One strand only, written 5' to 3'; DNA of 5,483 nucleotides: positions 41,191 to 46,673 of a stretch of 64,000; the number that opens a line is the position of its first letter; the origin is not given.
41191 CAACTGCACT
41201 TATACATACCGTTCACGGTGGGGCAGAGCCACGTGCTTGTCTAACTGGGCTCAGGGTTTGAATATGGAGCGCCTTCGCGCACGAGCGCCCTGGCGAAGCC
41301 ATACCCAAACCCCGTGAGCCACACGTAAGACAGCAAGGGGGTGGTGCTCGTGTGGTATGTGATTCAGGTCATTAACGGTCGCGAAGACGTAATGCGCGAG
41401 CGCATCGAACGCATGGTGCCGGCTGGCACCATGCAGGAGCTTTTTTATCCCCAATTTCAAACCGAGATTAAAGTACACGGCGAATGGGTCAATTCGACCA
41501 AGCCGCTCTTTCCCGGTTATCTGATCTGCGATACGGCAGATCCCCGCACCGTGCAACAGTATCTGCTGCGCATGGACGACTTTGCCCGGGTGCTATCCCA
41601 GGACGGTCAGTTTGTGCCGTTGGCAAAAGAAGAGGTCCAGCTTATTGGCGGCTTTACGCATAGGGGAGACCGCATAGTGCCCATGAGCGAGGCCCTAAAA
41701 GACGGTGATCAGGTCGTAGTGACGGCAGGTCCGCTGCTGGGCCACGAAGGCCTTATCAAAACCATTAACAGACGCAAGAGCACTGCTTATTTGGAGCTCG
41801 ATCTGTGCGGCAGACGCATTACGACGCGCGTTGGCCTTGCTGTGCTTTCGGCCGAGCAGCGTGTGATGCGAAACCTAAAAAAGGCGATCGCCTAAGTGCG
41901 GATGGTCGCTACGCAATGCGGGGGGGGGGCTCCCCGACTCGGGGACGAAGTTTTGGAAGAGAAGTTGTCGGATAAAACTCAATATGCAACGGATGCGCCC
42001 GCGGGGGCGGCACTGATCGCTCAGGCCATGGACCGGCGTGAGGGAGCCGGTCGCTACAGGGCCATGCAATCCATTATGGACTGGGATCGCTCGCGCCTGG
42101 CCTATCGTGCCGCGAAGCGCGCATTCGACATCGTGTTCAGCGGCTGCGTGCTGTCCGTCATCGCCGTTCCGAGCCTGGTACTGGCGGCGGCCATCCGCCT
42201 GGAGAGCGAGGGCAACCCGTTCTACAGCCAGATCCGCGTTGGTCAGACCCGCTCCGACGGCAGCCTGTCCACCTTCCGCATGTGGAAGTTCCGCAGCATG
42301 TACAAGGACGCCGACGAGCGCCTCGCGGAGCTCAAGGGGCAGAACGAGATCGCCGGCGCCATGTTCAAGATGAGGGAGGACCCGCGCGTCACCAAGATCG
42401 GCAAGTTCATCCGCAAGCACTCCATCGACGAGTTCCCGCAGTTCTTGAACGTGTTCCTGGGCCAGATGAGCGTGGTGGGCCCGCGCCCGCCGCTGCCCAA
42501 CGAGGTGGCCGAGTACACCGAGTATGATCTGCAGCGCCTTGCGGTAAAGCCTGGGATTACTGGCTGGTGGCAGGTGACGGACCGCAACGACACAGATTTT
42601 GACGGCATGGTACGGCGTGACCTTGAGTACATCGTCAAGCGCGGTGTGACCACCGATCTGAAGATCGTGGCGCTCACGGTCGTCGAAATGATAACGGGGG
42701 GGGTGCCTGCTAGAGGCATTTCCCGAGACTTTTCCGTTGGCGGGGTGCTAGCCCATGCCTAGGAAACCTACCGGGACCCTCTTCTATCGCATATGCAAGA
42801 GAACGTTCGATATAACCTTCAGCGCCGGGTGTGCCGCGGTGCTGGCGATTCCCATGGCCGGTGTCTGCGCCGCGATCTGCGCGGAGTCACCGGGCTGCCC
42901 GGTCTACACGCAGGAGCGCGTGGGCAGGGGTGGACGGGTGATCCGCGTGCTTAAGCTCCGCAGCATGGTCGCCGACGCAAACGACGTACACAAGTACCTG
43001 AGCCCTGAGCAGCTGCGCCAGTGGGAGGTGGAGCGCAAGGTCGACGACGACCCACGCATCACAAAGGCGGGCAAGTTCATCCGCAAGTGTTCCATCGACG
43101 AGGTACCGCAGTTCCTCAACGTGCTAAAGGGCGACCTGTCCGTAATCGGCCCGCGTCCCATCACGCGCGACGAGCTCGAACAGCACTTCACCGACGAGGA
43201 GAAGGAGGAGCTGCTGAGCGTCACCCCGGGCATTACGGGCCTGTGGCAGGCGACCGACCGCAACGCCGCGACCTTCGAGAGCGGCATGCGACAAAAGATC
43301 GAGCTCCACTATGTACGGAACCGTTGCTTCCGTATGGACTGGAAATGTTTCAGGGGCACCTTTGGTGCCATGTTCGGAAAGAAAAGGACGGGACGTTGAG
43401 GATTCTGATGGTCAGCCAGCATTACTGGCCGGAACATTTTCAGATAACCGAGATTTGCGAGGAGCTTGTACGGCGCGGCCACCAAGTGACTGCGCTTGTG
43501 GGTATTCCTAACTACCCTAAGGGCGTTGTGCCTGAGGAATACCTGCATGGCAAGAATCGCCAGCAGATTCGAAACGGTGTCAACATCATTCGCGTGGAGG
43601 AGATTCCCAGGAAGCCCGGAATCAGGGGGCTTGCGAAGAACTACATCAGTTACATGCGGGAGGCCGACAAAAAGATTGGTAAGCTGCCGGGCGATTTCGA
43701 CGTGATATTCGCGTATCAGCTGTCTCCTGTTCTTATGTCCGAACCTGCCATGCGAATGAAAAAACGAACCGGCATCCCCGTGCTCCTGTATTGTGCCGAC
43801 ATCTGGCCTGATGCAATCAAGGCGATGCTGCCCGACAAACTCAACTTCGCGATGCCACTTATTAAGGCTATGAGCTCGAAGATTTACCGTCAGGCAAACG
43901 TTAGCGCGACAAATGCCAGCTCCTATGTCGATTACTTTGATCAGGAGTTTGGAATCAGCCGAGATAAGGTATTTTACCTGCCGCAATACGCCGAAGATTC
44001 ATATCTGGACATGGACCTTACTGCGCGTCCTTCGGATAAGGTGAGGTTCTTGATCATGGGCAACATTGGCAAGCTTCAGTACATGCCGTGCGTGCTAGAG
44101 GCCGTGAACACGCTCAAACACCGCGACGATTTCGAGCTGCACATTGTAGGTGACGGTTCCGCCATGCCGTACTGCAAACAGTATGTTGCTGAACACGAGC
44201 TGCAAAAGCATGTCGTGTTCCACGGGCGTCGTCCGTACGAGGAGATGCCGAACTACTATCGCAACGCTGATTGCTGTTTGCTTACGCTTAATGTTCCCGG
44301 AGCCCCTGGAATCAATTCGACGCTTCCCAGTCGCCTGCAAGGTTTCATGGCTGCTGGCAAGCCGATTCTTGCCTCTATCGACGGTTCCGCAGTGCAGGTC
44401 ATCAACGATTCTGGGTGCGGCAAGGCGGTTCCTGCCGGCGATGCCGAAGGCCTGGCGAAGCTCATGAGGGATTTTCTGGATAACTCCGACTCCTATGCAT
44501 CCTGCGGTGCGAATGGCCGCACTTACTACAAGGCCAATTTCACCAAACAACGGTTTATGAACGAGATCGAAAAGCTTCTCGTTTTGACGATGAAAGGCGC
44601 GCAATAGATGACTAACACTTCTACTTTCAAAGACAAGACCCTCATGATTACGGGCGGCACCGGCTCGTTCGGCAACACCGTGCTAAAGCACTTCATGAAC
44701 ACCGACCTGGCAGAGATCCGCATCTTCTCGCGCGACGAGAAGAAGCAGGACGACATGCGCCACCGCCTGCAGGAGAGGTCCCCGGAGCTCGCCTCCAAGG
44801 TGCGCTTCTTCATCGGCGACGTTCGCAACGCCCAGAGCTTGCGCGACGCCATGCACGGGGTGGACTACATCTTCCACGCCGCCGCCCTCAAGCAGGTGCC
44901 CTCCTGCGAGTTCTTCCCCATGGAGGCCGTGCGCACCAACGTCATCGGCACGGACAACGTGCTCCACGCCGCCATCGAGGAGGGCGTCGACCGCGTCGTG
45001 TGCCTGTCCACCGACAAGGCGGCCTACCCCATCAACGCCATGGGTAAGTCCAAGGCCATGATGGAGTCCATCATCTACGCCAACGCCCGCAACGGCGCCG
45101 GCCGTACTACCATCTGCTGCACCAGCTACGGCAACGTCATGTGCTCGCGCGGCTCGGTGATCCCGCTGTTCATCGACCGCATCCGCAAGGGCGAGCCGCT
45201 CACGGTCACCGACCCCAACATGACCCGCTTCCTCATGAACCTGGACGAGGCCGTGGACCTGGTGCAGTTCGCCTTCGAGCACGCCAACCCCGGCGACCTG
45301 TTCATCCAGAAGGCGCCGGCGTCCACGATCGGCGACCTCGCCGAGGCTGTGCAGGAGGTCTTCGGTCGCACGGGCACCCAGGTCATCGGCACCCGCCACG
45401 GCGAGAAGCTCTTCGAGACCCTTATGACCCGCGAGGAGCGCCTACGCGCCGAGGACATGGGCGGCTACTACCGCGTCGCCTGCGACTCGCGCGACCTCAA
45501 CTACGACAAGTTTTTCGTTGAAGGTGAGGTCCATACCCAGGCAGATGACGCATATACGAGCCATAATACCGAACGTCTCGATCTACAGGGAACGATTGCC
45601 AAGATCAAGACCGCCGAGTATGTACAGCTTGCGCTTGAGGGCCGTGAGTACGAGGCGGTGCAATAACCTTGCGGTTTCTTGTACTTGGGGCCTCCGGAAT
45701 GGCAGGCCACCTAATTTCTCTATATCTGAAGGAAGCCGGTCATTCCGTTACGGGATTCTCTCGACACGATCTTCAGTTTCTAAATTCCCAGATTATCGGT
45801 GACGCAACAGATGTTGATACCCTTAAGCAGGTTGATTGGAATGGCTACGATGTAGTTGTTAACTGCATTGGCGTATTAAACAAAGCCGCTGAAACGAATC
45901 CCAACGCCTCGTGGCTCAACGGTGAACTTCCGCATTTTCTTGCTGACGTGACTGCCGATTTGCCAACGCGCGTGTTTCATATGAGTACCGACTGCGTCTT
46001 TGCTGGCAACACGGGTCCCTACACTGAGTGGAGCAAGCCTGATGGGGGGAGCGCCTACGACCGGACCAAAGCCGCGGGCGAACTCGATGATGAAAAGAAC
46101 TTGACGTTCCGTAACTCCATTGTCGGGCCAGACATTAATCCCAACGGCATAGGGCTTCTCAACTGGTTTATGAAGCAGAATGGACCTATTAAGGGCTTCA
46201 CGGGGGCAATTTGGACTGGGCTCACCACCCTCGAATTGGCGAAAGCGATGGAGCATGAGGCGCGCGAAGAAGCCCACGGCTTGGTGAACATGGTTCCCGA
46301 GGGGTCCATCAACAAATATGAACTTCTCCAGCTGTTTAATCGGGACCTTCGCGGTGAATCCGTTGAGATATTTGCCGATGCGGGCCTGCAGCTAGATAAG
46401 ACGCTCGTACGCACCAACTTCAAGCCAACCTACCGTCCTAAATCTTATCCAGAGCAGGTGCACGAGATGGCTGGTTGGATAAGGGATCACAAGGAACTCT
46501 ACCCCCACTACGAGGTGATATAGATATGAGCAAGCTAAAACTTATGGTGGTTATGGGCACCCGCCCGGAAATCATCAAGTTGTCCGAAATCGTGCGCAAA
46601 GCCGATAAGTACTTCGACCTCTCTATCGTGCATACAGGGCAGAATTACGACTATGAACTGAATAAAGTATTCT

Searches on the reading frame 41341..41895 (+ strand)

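Call 8: search_protein_families(library=pfam, proteins=[window:41341-41895:+], max_evalue=0.01)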
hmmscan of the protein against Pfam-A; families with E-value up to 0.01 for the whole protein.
window:41341-41895:+ (184 aa): 2 families
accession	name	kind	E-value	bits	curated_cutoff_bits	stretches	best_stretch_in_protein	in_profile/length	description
PF02357.24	NusG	-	5.5e-09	36.9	22.2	1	5-102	3-92/93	Transcription termination factor nusG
PF00467.35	KOW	-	1.5e-05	25.1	22.3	1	122-152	2-32/32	KOW motif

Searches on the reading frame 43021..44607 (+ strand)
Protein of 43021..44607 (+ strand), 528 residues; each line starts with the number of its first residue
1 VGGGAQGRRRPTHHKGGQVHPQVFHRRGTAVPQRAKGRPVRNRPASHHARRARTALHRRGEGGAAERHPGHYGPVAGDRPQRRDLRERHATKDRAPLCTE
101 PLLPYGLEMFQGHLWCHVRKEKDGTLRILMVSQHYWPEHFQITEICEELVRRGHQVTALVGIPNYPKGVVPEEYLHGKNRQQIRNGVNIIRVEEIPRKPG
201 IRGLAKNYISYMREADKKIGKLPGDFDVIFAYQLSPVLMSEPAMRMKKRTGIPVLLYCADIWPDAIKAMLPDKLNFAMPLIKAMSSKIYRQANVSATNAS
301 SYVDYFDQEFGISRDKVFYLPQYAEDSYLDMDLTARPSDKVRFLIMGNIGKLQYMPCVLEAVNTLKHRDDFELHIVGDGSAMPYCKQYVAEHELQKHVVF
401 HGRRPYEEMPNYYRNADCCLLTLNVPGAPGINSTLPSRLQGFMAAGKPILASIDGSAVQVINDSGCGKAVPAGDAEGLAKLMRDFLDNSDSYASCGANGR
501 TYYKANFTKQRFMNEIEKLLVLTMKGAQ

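Call 8: search_protein_families(library=pfam, proteins=[window:43021-44607:+], max_evalue=0.01)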
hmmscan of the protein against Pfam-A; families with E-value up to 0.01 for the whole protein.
window:43021-44607:+ (528 aa): 4 families
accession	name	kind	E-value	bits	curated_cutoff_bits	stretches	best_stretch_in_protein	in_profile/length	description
PF00534.26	Glycos_transf_1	-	3.6e-22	79.2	26.4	1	336-500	11-170/172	Glycosyl transferases group 1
PF13692.12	Glyco_trans_1_4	-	6.9e-17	62.5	27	1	343-488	4-142/142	Glycosyl transferases group 1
PF13439.12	Glyco_transf_4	-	3.8e-09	37.2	28.5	1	142-321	8-163/170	Glycosyltransferase Family 4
PF13524.12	Glyco_trans_1_2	-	1.6e-07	31.8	25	1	362-517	6-143/144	Glycosyl transferase-like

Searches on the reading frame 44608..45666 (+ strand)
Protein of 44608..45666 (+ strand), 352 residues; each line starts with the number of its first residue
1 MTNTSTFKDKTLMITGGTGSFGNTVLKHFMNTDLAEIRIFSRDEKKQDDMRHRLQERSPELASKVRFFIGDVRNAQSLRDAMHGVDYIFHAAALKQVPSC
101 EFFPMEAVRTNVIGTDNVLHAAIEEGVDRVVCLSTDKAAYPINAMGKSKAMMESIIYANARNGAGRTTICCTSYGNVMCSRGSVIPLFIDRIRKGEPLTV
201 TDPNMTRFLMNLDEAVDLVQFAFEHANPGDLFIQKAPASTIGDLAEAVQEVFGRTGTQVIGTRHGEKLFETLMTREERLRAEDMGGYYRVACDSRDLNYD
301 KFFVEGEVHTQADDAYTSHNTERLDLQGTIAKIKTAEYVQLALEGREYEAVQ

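Call 8: search_protein_families(library=pfam, proteins=[window:44608-45666:+], max_evalue=0.01)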
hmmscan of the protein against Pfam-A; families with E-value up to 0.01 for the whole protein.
window:44608-45666:+ (352 aa): 13 families
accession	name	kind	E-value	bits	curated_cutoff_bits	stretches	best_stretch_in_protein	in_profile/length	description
PF02719.21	Polysacc_synt_2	-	6.2e-100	334.6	20.2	1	12-290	1-291/293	Polysaccharide biosynthesis protein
PF01370.27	Epimerase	-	2.7e-23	83.1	20.9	1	13-227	2-229/240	NAD dependent epimerase/dehydratase family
PF08485.16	Polysacc_syn_2C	-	9.1e-18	64.2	25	1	293-340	1-48/48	Polysaccharide biosynthesis protein C-terminal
PF16363.11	GDP_Man_Dehyd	-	4.6e-17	62.9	27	1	13-255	1-269/332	GDP-mannose 4,6 dehydratase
PF01073.25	3Beta_HSD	-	7.6e-17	61.7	22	1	14-141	2-122/280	3-beta hydroxysteroid dehydrogenase/isomerase family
PF13460.12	NAD_binding_10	-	1.7e-10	41.5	27.2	1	16-142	1-105/184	NAD(P)H-binding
PF07993.18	NAD_binding_4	-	1.4e-08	34.7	20.1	1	14-142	1-142/258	Male sterility protein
PF05368.20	NmrA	-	3.4e-08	33.9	27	1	9-207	2-183/298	NmrA-like family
PF04321.23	RmlD_sub_bind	-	2.7e-07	30.4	27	1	11-156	2-136/287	RmlD substrate binding domain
PF08659.16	KR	-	3.6e-07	30.7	22.6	1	11-134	2-135/180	KR domain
PF01488.26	Shikimate_DH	-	0.0028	18.2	24.3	1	5-57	8-59/138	Shikimate / quinate 5-dehydrogenase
PF03807.23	F420_oxidored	-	0.0054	17.8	21.6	0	17-98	6-73/94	NADP oxidoreductase coenzyme F420-dependent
PF00106.31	adh_short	-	0.0091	15.9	26.6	0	10-85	1-71/195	short chain dehydrogenase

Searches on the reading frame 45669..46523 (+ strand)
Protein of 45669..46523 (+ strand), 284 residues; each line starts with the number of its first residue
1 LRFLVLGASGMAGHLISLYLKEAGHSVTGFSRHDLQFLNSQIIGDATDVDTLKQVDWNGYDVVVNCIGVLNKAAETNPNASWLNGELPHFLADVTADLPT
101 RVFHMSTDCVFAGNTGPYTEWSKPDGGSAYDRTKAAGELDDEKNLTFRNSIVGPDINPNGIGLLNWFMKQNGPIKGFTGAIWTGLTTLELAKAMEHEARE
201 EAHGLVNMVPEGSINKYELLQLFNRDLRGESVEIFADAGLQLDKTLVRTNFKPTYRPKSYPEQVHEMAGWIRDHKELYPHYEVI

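Call 8: search_protein_families(library=pfam, proteins=[window:45669-46523:+], max_evalue=0.01)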
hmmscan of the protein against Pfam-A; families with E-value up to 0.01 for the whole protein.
window:45669-46523:+ (284 aa): 3 families
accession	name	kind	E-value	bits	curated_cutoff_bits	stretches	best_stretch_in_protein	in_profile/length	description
PF04321.23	RmlD_sub_bind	-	1.4e-13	51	27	1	1-139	1-134/287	RmlD substrate binding domain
PF01370.27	Epimerase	-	3.1e-12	46.9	20.9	1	4-138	2-150/240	NAD dependent epimerase/dehydratase family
PF13460.12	NAD_binding_10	-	0.0039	17.5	27.2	1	7-72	1-73/184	NAD(P)H-binding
